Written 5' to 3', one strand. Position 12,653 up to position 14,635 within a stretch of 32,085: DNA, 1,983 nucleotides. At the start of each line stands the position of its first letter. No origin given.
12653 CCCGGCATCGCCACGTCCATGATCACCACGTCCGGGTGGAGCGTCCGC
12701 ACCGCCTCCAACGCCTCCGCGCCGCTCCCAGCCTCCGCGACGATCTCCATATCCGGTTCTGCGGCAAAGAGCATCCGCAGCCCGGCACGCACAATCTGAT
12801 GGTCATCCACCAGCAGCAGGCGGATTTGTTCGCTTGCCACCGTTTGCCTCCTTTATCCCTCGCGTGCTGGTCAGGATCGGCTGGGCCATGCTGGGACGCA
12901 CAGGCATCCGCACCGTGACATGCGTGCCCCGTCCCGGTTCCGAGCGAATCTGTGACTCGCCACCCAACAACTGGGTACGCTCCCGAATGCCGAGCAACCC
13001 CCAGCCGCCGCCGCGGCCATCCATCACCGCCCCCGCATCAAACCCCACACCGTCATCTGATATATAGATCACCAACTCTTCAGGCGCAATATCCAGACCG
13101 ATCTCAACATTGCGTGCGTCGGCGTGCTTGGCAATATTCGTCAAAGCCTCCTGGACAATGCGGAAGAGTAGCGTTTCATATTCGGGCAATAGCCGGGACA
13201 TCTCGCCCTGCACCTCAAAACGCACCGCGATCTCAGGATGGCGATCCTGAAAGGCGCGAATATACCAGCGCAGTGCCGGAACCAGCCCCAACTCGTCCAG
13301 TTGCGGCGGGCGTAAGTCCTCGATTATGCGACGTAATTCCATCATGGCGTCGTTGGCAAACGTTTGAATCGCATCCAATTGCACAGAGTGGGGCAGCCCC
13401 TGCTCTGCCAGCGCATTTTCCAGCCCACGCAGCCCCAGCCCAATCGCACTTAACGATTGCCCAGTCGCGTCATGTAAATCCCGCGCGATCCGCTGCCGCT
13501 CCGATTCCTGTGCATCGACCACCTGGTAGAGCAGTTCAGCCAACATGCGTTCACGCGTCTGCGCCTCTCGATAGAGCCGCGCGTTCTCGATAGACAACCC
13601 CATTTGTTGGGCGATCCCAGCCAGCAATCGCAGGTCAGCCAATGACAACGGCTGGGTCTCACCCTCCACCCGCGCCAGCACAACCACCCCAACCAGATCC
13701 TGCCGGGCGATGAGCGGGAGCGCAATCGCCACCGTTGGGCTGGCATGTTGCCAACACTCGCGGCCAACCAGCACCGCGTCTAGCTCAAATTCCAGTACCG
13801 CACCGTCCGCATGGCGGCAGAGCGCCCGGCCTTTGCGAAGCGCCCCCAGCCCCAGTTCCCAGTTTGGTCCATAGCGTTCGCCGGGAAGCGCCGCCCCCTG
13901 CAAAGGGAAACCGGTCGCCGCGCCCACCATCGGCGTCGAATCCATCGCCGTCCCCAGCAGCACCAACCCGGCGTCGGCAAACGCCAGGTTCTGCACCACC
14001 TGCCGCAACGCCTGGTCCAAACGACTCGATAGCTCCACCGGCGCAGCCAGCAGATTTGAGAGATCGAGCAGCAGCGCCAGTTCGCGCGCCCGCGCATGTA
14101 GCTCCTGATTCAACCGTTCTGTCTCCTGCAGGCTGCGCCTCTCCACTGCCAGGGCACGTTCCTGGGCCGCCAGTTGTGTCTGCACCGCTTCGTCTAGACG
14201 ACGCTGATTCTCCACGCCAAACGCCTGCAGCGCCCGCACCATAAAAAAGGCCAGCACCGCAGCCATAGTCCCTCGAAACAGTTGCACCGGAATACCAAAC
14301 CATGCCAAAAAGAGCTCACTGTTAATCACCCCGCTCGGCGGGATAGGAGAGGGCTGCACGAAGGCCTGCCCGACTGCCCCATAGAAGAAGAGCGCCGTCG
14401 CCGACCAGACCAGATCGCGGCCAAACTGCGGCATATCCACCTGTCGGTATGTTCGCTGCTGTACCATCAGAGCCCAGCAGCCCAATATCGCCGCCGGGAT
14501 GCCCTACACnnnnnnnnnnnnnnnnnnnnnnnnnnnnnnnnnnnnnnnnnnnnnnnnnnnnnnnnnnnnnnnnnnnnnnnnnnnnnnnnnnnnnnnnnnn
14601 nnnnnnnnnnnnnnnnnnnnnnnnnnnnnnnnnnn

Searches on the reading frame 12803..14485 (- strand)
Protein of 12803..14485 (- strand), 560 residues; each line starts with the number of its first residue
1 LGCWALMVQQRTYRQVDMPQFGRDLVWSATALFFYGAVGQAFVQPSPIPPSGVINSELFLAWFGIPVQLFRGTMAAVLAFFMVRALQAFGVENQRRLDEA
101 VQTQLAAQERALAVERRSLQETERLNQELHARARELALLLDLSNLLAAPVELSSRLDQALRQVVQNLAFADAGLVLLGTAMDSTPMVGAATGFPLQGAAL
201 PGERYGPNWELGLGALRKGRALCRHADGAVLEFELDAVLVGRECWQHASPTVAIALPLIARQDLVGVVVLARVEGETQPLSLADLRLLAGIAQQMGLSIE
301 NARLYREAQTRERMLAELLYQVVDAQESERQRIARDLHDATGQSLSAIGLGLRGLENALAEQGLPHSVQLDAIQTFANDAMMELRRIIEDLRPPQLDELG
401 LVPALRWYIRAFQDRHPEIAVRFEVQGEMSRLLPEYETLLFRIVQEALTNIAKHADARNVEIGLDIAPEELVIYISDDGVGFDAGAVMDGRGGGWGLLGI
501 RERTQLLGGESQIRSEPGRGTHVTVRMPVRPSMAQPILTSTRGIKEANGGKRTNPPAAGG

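Call 3: search_protein_families(library=pfam, proteins=[window:12803-14485:-], max_evalue=1)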
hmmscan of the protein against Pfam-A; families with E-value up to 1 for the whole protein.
window:12803-14485:- (560 aa): 9 families
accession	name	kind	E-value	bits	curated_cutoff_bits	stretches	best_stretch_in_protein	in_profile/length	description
PF07730.19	HisKA_3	-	9.2e-17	61.8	24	1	329-396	1-68/68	Histidine kinase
PF02518.31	HATPase_c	-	1.6e-15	57.9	26.4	1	437-530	3-110/111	Histidine kinase-, DNA gyrase B-, and HSP90-like ATPase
PF13581.12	HATPase_c_2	-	8.5e-07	29.5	27.4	1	443-525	35-125/127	Histidine kinase-like ATPase domain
PF01590.32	GAF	-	1.6e-06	29.1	22.4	1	152-299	2-133/133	GAF domain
PF13185.12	GAF_2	-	1.3e-05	25.8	28.6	1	155-300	7-136/136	GAF domain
PF13492.12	GAF_3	-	0.00062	20.6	27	1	252-301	82-129/129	GAF domain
PF04120.17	Iron_permease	-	0.071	13.4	25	1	68-134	42-112/128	Low affinity iron permease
PF20421.4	DHR-2_Lobe_C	-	0.14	12.5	26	1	67-131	26-87/103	DHR-2, Lobe C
PF06892.16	Phage_CP76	-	0.54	10.6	26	1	311-392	63-144/146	Phage regulatory protein CII (CP76)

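Call 4: search_protein_families(library=ncbifam, proteins=[window:12803-14485:-], max_evalue=1)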
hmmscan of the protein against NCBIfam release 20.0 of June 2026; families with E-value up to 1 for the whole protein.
window:12803-14485:- (560 aa): 28 families (the best 25 are shown)
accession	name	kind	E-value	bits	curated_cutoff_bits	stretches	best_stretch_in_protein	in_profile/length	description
NF052443.1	SensHisKinMctS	equivalog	2e-42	145.1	700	1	307-529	228-448/457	two-component system sensor histidine kinase MctS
NF008649.0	PRK11644.1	equivalog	1.4e-36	126.3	408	1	284-529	265-496/499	signal transduction histidine-protein kinase/phosphatase UhpB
NF052531.1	Strep_LiaS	equivalog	4.3e-32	111.7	450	1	324-529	127-327/328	envelope stress sensor histidine kinase LiaS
NF007896.0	PRK10600.1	equivalog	2.4e-23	82.6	578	1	328-527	389-583/598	nitrate/nitrite two-component system sensor histidine kinase NarX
NF047786.1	his_kin_MadS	equivalog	1.1e-22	80.8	500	1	310-528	214-434/434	MadS family sensor histidine kinase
NF008184.0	PRK10935.1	equivalog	1.7e-22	79.8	553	1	329-529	363-559/565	nitrate/nitrite two-component system sensor histidine kinase NarQ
NF047322.1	HK_morpho_MacS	equivalog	2.6e-14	53.2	300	1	267-528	124-367/367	MacS family sensor histidine kinase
TIGR02916.1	PEP_his_kin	equivalog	1.7e-07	30.2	300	2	369-528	510-679/679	XrtA/PEP-CTERM system histidine kinase PrsK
NF008298.1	PRK11086.1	subfamily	4.2e-06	25.5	520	1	438-530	426-526/529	DcuS/MalK family sensor histidine kinase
NF050805.1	CellDivHKDivJCaul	equivalog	2.2e-05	22.9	1000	1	484-534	475-525/531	cell cycle sensor histidine kinase DivJ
NF041832.1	near_NosP_CTERM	subfamily_domain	0.00012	21.3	400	1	437-531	118-227/370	NahK/ErcS family hybrid sensor histidine kinase/response regulator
NF011958.0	PRK15429.1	equivalog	0.00015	20.5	830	1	243-320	291-366/692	formate hydrogenlyase transcriptional activator FlhA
NF003144.0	PRK04069.1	equivalog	0.00026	20.4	145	1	422-487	23-94/161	anti-sigma B factor RsbW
NF046044.1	PnpS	equivalog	0.0015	17.6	400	0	381-483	227-330/390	two-component system histidine kinase PnpS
NF040691.1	MtrAB_MtrB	equivalog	0.0077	15.3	450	1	442-531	390-494/507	MtrAB system histidine kinase MtrB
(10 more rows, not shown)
